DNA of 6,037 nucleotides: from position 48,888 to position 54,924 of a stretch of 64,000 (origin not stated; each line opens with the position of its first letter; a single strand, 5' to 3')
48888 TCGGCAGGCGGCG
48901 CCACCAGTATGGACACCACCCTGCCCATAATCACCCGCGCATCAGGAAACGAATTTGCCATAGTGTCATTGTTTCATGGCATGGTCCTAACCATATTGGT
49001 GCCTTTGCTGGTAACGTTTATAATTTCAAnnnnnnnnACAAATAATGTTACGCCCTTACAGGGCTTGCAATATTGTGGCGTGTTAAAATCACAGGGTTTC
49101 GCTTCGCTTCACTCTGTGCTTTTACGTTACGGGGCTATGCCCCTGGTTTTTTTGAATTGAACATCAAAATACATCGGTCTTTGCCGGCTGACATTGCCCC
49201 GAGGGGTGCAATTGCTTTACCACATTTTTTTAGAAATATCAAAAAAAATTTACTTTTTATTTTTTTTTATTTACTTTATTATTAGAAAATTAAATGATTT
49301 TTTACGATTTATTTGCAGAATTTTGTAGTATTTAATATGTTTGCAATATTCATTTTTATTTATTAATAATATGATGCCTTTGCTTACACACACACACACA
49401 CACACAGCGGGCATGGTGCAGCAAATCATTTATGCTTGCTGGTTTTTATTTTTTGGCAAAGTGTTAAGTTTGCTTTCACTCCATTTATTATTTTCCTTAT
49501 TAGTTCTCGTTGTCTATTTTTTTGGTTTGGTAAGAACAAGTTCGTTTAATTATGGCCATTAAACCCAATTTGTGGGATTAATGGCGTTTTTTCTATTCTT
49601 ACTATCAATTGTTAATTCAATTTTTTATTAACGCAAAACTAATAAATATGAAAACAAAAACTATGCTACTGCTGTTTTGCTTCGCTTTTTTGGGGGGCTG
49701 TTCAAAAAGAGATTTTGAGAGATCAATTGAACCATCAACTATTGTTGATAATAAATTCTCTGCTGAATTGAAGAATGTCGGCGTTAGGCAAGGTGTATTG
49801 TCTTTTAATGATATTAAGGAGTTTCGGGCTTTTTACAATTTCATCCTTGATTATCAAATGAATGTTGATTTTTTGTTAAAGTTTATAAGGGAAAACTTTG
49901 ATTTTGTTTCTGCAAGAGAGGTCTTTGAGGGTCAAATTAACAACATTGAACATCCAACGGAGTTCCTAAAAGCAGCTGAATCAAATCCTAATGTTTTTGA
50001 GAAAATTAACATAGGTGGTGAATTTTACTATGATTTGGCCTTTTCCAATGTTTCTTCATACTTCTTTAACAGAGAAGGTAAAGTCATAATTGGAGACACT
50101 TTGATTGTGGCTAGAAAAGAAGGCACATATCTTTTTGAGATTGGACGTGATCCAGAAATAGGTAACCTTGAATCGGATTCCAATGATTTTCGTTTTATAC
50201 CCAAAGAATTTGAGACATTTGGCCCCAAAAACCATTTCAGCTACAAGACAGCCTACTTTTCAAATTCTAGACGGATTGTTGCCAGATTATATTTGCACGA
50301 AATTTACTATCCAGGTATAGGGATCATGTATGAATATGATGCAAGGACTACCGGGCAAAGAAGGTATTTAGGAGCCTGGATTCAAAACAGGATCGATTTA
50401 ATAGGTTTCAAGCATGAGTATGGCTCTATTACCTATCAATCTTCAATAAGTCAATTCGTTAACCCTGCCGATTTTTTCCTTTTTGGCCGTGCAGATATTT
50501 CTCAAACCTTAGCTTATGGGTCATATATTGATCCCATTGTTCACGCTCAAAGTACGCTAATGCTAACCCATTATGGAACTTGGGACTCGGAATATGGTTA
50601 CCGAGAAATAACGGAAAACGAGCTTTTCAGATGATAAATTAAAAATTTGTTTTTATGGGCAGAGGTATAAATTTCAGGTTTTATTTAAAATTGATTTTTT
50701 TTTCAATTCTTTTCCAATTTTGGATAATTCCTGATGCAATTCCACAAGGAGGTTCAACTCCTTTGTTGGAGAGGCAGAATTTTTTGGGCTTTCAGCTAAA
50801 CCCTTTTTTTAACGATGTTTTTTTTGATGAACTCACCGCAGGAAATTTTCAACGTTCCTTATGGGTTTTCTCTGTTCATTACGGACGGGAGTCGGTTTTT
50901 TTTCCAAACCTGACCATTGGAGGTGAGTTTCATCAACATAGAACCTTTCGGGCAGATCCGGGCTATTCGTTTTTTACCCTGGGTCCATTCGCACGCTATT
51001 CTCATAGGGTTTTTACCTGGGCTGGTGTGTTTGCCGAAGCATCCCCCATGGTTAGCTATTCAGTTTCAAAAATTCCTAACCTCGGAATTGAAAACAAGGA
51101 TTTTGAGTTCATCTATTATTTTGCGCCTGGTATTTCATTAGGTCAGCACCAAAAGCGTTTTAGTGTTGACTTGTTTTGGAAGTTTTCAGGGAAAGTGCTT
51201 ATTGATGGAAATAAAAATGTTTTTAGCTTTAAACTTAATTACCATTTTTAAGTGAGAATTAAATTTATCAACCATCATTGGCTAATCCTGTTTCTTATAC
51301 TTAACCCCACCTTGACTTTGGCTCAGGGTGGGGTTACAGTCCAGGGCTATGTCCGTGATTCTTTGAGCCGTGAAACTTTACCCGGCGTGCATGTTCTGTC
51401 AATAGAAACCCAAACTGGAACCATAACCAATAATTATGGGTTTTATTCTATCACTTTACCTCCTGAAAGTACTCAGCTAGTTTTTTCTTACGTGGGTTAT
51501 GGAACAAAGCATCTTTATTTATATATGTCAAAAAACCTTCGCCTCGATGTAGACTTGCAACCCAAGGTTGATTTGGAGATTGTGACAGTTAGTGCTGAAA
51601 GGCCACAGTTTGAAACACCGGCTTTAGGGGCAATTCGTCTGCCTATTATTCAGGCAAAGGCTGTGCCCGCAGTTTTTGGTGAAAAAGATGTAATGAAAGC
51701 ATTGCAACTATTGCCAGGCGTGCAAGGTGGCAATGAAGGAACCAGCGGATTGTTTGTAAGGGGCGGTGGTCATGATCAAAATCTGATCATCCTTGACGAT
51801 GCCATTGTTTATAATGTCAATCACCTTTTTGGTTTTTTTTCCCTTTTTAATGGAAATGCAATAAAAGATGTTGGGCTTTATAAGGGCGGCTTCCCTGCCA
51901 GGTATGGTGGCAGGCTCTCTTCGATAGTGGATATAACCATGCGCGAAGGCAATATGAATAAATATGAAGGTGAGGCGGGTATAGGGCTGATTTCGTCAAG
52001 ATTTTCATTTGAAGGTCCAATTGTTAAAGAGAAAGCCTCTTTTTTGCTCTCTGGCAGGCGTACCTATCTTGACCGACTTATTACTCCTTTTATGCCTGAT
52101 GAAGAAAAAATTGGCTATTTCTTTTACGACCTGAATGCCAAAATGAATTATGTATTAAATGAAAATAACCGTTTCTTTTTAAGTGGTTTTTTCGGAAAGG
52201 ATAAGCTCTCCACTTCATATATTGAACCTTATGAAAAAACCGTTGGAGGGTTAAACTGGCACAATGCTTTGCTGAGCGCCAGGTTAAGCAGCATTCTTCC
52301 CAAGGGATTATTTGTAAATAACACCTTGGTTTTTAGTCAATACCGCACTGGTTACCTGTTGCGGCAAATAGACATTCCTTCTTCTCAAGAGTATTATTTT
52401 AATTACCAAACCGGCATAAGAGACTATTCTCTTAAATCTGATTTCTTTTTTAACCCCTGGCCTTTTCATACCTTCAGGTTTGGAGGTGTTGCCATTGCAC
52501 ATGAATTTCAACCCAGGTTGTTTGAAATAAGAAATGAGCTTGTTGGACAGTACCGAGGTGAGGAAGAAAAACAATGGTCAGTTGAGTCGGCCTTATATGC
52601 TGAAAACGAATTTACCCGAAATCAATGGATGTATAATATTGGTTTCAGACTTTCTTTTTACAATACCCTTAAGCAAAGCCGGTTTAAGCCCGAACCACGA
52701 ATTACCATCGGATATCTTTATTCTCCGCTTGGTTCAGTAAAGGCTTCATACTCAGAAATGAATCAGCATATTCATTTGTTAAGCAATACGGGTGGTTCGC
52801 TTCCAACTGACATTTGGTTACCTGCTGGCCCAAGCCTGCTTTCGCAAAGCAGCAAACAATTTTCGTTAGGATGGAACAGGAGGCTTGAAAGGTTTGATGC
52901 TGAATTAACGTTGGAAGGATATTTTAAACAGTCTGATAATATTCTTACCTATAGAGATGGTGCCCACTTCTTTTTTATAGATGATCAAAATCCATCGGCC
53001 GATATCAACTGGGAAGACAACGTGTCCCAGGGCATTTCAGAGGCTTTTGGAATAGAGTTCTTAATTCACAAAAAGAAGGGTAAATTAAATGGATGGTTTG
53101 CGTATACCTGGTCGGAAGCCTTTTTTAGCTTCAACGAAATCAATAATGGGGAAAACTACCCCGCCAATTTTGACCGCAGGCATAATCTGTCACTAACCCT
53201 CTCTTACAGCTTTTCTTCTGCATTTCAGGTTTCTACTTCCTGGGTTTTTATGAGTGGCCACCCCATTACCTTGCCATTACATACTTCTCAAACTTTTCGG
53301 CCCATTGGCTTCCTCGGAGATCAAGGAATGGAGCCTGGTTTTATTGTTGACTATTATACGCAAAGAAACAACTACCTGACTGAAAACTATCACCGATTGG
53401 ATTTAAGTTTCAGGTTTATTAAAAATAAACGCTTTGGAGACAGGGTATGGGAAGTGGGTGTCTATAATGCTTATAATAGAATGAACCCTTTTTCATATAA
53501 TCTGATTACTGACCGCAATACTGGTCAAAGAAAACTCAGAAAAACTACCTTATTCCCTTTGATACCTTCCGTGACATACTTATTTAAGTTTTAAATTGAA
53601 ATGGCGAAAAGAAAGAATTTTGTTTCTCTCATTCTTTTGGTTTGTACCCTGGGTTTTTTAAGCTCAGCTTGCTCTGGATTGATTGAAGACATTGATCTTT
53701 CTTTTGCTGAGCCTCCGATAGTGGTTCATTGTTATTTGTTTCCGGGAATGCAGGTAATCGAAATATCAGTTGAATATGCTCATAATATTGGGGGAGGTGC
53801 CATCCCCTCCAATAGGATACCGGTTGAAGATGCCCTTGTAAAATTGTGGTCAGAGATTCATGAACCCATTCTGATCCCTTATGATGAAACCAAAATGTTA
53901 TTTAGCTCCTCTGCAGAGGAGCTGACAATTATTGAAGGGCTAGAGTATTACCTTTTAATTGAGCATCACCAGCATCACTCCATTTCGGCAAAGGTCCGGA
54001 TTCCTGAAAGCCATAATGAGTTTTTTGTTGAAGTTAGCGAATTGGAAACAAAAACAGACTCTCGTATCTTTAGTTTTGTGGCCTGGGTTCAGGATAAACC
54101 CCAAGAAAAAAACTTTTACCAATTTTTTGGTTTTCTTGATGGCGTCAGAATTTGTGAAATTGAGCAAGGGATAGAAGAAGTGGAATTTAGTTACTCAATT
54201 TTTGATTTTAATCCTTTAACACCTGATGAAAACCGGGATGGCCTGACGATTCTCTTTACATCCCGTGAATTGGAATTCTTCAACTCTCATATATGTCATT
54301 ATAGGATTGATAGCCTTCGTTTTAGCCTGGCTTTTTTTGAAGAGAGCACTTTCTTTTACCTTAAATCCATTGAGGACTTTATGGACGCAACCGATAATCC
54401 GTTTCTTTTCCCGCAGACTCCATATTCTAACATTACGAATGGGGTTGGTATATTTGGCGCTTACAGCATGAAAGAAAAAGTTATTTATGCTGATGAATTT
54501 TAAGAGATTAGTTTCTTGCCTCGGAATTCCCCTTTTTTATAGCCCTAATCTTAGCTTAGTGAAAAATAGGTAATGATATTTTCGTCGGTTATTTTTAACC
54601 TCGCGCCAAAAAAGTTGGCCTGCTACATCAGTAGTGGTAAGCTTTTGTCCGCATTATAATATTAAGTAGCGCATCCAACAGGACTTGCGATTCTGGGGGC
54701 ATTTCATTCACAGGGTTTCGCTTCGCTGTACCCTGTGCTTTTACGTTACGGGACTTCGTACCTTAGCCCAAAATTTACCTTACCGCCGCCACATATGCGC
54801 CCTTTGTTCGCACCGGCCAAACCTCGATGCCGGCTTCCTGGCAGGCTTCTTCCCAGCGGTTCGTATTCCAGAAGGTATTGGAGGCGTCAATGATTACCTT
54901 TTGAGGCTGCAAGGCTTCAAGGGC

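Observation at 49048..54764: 5.6-kb AT-rich island bracketed by two same-orientation solo units of the structured repeat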

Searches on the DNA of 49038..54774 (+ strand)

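Call 90: search_dna_similar(query=window:49038-54774:+, collection=plasmids, mode=distant, max_rows=8)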
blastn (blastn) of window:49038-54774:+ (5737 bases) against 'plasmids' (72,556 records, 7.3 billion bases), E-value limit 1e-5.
Records with a match: 3; places in all: 3; records where one place covers at least 80% of the query: 0.
Best place of each record, by identity: 60-80% 3.
By first word of the organism name: Bernardetia 1; Chondrinema 1; Runella 1.
By predicted mobility (MOB-suite, as given by PLSDB): non-mobilizable 3.
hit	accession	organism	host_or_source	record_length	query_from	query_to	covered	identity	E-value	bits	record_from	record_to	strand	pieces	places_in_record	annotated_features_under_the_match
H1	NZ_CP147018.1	Bernardetia sp. Wsw4-3y2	Red alga,Red algae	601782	2629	3113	8%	65.5%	4e-21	113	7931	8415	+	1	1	TonB-dependent receptor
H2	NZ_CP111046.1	Chondrinema litorale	Seaweed,red alga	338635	2718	3006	5%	65.3%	2e-6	65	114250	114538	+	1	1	TonB-dependent receptor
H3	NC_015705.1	Runella slithyformis DSM 19594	fresh water lake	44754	2636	2801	3%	71.0%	1e-8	73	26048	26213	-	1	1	TonB-dependent receptor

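Call 91: search_dna_similar(query=window:49038-54774:+, collection=phages, mode=distant, max_rows=8)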
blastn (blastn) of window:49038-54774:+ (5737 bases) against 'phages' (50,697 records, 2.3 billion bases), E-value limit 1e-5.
No match.
